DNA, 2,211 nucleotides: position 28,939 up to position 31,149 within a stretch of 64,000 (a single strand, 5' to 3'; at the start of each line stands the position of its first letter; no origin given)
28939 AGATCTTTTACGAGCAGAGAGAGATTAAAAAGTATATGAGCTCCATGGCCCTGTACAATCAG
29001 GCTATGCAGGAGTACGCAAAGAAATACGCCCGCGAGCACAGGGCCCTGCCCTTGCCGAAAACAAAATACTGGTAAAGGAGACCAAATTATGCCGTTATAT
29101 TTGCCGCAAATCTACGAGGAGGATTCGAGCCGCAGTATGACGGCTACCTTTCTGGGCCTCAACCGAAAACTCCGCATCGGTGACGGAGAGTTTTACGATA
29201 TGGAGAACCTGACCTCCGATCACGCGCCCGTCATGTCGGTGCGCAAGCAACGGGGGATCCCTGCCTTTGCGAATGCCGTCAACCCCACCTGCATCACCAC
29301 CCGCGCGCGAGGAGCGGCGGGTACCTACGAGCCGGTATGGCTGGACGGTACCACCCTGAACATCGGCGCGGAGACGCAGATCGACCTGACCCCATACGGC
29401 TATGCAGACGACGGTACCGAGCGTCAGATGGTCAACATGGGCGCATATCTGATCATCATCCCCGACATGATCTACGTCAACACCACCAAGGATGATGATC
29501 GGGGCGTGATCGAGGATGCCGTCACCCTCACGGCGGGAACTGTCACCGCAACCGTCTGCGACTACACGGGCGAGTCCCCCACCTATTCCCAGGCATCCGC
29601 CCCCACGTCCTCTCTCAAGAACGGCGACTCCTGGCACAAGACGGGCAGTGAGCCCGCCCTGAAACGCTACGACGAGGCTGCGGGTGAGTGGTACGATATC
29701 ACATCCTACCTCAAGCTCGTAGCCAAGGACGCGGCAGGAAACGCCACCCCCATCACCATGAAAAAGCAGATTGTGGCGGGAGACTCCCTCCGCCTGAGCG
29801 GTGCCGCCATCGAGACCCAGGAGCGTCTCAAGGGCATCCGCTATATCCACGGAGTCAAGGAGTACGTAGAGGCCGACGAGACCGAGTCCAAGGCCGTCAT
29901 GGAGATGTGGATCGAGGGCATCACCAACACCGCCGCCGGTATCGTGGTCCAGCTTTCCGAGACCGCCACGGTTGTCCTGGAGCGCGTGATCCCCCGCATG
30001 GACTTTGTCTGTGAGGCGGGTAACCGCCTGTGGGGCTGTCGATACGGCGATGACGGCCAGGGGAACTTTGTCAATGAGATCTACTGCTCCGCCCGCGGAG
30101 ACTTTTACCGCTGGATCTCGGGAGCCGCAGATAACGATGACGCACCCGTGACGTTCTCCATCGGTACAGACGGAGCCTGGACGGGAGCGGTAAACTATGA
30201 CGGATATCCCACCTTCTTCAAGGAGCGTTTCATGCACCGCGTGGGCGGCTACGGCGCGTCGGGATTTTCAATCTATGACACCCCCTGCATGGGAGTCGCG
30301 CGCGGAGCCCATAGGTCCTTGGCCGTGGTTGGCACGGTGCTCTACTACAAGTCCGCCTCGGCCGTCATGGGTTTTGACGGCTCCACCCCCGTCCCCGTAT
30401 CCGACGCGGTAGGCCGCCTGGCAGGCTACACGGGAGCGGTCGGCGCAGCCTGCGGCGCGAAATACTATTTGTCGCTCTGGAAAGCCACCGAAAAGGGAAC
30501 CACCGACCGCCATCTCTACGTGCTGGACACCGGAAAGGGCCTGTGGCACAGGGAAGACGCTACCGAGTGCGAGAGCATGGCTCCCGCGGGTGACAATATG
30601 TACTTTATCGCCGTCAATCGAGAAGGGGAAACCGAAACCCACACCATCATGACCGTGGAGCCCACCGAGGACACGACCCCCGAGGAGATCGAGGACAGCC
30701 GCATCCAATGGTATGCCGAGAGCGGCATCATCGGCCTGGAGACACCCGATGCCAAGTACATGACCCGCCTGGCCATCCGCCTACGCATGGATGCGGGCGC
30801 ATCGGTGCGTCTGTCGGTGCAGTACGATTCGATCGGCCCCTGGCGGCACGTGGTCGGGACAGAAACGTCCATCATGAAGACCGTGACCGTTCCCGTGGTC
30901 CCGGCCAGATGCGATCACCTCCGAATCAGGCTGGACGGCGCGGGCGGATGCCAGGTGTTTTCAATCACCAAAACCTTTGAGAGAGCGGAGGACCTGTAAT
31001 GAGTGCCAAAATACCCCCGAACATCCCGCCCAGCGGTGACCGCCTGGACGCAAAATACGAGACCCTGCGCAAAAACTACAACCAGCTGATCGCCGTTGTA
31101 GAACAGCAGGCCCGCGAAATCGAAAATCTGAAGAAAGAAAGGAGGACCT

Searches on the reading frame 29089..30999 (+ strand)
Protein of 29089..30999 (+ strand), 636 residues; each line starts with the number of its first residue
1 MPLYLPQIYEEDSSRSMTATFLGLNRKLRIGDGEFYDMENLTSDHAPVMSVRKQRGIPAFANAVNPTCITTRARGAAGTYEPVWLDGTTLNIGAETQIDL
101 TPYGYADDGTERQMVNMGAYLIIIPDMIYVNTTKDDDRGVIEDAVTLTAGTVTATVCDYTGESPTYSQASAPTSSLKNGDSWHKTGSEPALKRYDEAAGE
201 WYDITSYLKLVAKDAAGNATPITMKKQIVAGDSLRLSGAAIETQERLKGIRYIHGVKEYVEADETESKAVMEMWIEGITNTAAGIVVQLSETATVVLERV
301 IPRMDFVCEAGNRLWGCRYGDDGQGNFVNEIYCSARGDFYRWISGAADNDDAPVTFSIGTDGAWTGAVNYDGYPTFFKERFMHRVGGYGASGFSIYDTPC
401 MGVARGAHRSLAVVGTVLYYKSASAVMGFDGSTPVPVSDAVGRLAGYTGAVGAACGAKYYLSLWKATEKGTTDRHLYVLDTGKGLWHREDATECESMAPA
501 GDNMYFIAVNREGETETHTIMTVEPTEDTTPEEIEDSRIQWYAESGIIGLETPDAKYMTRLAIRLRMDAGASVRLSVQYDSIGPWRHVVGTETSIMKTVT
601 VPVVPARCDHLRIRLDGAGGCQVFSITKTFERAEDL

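Call 77: search_protein_families(library=phrogs, proteins=[window:29089-30999:+], max_evalue=0.00001)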
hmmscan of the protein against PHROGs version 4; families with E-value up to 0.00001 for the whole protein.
window:29089-30999:+ (636 aa): 1 family
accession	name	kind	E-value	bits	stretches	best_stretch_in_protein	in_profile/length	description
phrog_511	-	head and packaging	5.7e-42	145.1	2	265-632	525-857/862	internal virion protein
